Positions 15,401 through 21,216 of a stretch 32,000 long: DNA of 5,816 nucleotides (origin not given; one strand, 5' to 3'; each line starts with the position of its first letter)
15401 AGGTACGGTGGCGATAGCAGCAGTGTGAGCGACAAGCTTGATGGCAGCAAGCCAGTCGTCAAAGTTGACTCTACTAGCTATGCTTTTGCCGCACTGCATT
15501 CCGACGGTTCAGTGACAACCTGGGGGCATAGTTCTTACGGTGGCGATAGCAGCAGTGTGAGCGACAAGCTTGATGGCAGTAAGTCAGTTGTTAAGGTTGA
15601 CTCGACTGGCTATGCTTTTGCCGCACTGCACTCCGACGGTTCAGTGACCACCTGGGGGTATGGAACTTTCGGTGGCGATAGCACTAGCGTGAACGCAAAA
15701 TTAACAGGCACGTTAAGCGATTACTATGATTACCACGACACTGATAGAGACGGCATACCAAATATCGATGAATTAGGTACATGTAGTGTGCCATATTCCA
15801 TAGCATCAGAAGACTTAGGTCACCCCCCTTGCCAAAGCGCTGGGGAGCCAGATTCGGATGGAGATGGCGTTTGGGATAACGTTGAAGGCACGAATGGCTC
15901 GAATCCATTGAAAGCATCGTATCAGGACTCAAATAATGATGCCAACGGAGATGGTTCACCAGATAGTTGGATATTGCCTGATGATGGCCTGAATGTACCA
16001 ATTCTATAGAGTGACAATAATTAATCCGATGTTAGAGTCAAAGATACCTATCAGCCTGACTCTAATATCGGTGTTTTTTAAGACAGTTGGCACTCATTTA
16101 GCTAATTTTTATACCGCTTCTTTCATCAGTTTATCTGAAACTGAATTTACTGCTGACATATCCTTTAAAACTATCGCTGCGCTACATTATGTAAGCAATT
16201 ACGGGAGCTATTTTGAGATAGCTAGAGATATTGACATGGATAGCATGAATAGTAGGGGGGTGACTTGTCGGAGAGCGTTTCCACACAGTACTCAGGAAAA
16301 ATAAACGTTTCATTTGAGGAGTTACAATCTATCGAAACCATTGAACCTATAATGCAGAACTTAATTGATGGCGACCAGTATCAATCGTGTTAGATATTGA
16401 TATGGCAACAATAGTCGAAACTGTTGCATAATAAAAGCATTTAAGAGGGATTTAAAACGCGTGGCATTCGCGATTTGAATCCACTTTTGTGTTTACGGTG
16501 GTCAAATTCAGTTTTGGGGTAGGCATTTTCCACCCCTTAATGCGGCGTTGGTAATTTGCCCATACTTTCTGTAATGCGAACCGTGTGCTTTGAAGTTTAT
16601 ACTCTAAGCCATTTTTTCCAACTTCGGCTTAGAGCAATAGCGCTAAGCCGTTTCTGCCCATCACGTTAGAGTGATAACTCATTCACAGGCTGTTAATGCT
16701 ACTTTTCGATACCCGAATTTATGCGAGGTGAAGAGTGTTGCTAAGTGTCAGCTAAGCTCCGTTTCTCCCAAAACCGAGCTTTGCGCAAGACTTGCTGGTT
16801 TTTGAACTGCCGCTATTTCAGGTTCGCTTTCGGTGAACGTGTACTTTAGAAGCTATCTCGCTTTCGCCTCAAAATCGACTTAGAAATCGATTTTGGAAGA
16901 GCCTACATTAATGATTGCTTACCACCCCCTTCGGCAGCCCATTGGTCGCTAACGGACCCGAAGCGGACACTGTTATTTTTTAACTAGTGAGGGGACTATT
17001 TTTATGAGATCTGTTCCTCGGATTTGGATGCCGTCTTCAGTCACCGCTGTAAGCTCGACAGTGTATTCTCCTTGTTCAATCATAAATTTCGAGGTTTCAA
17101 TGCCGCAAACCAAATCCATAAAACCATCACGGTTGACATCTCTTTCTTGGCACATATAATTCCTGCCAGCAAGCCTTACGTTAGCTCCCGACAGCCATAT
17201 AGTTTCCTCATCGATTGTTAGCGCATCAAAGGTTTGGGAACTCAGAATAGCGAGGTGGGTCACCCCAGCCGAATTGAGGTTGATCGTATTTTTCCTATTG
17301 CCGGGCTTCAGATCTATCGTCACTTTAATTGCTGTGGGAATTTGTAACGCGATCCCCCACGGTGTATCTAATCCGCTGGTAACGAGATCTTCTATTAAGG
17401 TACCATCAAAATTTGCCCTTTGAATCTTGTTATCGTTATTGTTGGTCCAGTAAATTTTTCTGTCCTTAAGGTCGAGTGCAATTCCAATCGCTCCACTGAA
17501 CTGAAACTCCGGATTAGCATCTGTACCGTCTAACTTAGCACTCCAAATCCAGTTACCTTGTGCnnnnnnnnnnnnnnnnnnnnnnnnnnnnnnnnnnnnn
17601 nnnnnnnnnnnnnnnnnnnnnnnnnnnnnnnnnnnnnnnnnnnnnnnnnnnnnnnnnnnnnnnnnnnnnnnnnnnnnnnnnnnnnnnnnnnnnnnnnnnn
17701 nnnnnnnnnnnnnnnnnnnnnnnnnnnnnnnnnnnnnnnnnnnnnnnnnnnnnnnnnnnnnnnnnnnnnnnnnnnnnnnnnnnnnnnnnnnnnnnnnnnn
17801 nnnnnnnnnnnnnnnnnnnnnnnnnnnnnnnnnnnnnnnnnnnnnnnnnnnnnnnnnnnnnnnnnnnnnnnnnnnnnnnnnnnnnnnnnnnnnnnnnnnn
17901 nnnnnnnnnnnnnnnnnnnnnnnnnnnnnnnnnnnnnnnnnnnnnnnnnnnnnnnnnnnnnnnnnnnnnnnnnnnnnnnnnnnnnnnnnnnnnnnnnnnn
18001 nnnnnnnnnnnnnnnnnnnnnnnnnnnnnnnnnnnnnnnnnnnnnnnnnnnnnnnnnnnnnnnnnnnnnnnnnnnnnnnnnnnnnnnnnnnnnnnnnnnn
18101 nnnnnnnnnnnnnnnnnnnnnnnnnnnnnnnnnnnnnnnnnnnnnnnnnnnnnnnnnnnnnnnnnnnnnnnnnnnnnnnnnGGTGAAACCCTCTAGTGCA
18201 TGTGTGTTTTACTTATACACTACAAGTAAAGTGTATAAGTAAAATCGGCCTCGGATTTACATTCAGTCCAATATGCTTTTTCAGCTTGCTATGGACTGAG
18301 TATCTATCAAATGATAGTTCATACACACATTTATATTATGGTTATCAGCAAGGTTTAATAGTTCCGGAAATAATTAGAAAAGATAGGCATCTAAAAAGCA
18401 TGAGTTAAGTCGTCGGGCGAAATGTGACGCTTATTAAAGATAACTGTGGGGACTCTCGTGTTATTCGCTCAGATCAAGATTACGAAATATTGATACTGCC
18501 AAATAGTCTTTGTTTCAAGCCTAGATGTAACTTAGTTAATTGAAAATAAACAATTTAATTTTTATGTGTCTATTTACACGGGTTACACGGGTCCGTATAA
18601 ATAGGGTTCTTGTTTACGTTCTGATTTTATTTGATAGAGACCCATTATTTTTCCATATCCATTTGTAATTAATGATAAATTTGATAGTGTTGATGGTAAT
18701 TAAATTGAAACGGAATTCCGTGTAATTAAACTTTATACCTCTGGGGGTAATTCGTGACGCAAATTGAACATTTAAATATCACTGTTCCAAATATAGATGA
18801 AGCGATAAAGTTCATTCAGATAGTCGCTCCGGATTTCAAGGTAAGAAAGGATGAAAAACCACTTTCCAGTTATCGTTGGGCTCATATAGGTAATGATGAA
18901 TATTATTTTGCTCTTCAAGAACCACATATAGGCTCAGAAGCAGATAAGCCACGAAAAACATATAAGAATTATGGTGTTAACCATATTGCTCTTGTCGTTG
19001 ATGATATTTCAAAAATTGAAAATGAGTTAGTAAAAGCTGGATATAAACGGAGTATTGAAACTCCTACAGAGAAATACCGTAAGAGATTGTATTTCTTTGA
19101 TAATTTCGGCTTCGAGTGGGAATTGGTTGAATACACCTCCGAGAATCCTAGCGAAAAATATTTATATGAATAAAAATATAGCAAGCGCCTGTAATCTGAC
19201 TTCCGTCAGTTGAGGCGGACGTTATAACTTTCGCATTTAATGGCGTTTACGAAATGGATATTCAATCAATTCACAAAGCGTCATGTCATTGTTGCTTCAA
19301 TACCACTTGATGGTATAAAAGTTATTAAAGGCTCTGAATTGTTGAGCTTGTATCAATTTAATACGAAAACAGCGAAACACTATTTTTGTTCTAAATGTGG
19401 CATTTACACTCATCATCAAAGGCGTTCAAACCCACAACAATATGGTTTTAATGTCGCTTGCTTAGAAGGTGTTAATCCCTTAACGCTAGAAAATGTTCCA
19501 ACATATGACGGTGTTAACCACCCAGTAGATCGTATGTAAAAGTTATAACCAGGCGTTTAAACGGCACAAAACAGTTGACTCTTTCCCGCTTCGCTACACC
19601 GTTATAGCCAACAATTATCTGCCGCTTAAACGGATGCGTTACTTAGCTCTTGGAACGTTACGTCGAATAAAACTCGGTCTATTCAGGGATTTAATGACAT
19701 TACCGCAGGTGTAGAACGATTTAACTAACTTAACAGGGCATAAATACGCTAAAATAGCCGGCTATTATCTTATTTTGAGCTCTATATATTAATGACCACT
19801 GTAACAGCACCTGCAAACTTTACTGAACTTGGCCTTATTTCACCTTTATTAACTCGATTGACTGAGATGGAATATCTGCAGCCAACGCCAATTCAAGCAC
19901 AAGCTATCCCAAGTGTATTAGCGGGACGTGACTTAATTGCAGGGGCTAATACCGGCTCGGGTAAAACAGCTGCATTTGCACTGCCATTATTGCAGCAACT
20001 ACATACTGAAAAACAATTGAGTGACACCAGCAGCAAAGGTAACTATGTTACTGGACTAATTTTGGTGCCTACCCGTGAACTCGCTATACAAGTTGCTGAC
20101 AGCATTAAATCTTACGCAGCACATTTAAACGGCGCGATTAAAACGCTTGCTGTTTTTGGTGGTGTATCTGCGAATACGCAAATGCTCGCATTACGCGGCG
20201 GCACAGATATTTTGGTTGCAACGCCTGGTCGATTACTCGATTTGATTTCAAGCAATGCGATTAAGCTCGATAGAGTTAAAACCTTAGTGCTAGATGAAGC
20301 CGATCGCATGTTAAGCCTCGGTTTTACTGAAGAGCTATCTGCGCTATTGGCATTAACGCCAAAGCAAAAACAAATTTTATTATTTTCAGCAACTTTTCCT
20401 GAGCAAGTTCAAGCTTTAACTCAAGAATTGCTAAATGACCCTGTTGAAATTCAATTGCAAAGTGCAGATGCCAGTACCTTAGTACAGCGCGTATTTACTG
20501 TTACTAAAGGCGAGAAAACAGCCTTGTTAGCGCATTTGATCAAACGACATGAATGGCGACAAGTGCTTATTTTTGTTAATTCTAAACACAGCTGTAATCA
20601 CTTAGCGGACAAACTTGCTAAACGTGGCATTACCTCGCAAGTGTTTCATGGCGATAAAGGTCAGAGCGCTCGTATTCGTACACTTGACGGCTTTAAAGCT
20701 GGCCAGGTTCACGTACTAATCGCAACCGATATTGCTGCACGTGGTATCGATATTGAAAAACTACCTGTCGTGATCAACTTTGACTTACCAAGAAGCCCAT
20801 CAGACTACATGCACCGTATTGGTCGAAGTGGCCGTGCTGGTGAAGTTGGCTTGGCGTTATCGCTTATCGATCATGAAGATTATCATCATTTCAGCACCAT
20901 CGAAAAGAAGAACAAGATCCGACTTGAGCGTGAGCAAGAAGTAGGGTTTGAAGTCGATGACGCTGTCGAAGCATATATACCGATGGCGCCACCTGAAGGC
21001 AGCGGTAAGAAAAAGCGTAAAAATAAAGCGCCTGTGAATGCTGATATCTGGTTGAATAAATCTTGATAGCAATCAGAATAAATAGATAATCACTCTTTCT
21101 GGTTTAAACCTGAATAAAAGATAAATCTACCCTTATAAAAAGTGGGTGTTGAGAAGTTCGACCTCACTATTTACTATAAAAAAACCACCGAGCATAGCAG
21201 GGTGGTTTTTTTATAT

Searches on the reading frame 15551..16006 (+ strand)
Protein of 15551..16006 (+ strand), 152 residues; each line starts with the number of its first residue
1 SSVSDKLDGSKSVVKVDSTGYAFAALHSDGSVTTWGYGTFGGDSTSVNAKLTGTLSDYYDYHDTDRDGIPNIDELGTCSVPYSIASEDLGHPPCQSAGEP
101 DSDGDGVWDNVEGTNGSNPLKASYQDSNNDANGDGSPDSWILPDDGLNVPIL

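Call 25: list_cluster_members(proteins=[window:15551-16006:+, window:15029-16006:+, window:15116-16006:+, window:15161-16006:+, window:15170-16006:+, window:15248-16006:+, window:15302-16006:+])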
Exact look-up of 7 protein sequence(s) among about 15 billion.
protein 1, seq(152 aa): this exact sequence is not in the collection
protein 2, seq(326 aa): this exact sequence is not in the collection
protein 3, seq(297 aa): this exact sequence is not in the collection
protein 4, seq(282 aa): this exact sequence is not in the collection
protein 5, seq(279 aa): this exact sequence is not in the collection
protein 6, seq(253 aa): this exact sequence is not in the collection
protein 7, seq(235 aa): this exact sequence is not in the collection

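Call 27: find_related_loci(query=A1, collection=genome_contigs, flank=10000)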
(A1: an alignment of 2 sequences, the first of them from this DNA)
Query A1 (133 aa) in genome_contigs; peptide patterns used: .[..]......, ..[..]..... (x = any residue, [..] = any of these).
599 stretches matched a pattern (row limit reached: there are more); 10 encode a relative of the query (tblastn E <= 1e-3); 9 distinct loci.
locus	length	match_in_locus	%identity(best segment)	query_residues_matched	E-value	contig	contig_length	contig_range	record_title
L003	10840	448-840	64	3-133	1e-49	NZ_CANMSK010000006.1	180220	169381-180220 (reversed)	Uncultured Psychrosphaera sp. isolate 2-982.fasta NODE_6, whole genome shotgun sequence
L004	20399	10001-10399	65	1-133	5e-48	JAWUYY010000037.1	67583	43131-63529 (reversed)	MAG: Bermanella sp. isolate HBSea_ice_MAG932 BAT.932_485440_flag=0_multi=30.6405_len=67583, whole genome shotgun sequenc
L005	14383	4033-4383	46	2-124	8e-28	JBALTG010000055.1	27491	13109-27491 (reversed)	MAG: Motiliproteus sp. isolate 1NakV-04 NODE_55_length_27491_cov_9.866783, whole genome shotgun sequence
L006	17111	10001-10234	41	44-114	3e-6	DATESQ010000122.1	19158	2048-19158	MAG TPA_asm: Thermoplasmata archaeon isolate SMAG_U8293 k141_2643325, whole genome shotgun sequence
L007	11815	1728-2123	31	23-128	6e-6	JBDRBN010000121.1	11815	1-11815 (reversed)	MAG: Pseudomonadota bacterium isolate MEGAHIT-group-1.13 k141_6894795, whole genome shotgun sequence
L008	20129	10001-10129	41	42-100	1e-5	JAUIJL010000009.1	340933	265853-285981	MAG: Thermoanaerobaculia bacterium isolate Co_bin.310 NODE_287_length_340933_cov_4.942598, whole genome shotgun sequence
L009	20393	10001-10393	30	44-123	1e-5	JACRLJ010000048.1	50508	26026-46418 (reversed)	MAG: Candidatus Hydrogenedentota bacterium isolate NC_groundwater_1878_Pr3_B-0.1um_59_9 SR2-18-B1_coassembly_58004, whol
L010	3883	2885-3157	35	30-109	1e-5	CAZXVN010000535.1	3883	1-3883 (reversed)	MAG TPA_asm: uncultured Lentisphaeraceae bacterium isolate binchicken_co18_76 genome assembly, contig: k141_3740472, who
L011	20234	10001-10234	38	44-121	4e-5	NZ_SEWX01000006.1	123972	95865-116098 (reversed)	Aquirufa nivalisilvae strain 59G-WUEMPEL NODE_7_length_123972_cov_106.701716, whole genome shotgun sequence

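Call 41: find_related_loci(query=window:15581-16006:+, collection=metagenome_contigs, flank=10000)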
Query seq(142 aa) (142 aa) in metagenome_contigs; peptide patterns used: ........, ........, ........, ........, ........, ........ (x = any residue, [..] = any of these).
155 stretches matched a pattern, but none encodes a relative of the query by tblastn (E <= 1e-3).

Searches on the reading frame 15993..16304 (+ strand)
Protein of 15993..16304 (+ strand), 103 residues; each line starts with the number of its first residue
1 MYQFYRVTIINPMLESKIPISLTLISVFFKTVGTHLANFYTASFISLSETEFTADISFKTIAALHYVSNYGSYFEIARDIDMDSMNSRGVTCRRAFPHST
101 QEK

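Call 49: search_protein_families(library=pfam, proteins=[window:15993-16304:+], max_evalue=0.001)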
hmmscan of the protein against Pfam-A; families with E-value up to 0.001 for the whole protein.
window:15993-16304:+ (103 aa): 0 families

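Call 67: find_encoding_contigs(protein=window:16029-16304:+, flank=10000, max_places=10)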
Protein window:16029-16304:+ (91 aa): 1 contig read that carries it; 1 place shown.
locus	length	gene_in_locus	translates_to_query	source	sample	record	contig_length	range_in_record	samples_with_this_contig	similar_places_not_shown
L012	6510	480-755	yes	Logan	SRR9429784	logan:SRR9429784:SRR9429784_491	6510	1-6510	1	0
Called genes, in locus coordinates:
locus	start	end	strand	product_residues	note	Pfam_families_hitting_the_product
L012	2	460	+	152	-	?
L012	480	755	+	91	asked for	-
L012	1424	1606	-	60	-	-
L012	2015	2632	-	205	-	-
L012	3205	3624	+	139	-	PF00903:Glyoxalase, PF13669:Glyoxalase_4 (weak)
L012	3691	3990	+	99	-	-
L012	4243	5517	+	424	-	PF00270:DEAD, PF04851:ResIII (weak), PF00271:Helicase_C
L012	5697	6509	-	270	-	?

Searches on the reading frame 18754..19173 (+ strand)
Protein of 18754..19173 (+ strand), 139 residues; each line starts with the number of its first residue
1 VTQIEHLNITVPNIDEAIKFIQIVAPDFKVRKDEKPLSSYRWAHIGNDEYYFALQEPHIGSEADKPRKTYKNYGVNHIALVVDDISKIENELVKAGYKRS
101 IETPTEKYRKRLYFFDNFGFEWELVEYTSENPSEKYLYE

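Call 39: find_encoding_contigs(protein=window:18754-19173:+, flank=10000, max_places=10)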
Protein window:18754-19173:+ (139 aa): 1 contig read that carries it; 1 place shown.
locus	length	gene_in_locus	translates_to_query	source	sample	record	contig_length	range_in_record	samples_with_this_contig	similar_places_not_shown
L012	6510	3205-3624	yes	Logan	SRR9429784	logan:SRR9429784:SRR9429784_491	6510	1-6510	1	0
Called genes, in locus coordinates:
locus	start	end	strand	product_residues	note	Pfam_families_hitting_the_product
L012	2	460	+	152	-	?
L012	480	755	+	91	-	-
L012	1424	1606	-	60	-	-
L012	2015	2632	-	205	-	-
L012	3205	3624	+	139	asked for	PF00903:Glyoxalase, PF13669:Glyoxalase_4 (weak)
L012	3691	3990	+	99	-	-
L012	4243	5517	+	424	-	PF00270:DEAD, PF04851:ResIII (weak), PF00271:Helicase_C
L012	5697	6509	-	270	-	?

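Call 49: search_protein_families(library=pfam, proteins=[window:18754-19173:+], max_evalue=0.001)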
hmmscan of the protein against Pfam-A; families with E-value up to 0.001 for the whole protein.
window:18754-19173:+ (139 aa): 2 families
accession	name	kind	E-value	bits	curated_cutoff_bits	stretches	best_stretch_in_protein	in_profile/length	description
PF00903.31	Glyoxalase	-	9.5e-09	36.1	20.6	1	3-124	1-121/121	Glyoxalase/Bleomycin resistance protein/Dioxygenase superfamily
PF13669.12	Glyoxalase_4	-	8.9e-07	29.6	27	1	6-102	2-96/109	Glyoxalase/Bleomycin resistance protein/Dioxygenase superfamily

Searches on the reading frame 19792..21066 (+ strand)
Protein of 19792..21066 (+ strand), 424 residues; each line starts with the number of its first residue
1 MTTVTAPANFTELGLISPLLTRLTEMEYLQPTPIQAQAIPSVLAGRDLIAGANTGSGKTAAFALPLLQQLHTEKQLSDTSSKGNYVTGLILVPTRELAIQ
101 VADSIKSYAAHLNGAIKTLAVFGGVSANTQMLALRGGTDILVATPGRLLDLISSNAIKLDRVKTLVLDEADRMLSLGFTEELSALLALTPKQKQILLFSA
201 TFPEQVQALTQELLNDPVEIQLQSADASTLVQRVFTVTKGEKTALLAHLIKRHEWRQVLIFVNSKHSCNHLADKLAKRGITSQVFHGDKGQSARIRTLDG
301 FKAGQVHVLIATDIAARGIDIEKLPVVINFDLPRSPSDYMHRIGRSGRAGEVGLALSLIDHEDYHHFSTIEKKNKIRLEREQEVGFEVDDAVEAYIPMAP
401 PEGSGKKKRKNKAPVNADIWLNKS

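Call 49: search_protein_families(library=pfam, proteins=[window:19792-21066:+], max_evalue=0.001)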
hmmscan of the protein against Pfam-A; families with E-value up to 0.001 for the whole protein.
window:19792-21066:+ (424 aa): 4 families
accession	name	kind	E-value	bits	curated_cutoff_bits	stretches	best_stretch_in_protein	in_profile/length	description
PF00270.35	DEAD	-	1.2e-47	162.2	26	1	32-208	1-166/167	DEAD/DEAH box helicase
PF00271.37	Helicase_C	-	2.7e-31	108.5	23.5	1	242-350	2-110/110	Helicase conserved C-terminal domain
PF04851.21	ResIII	-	8.4e-07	29.5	22.5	1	30-203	3-163/164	Type III restriction enzyme, res subunit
PF21090.3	P-loop_SecA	-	0.0001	22.4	27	1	233-322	10-98/205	SecA P-loop domain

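Call 68: find_encoding_contigs(protein=window:19792-21066:+, flank=10000, max_places=10)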
Protein window:19792-21066:+ (424 aa): 1 contig read that carries it; 1 place shown.
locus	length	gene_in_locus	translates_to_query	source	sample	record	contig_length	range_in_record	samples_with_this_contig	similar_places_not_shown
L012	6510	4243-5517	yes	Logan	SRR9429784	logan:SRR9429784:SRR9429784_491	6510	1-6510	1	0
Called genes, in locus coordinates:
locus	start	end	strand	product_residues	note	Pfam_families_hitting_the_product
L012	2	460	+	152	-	?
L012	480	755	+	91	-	-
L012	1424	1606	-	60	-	-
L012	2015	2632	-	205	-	-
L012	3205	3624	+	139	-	PF00903:Glyoxalase, PF13669:Glyoxalase_4 (weak)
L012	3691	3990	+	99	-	-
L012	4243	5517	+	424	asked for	PF00270:DEAD, PF04851:ResIII (weak), PF00271:Helicase_C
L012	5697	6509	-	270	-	?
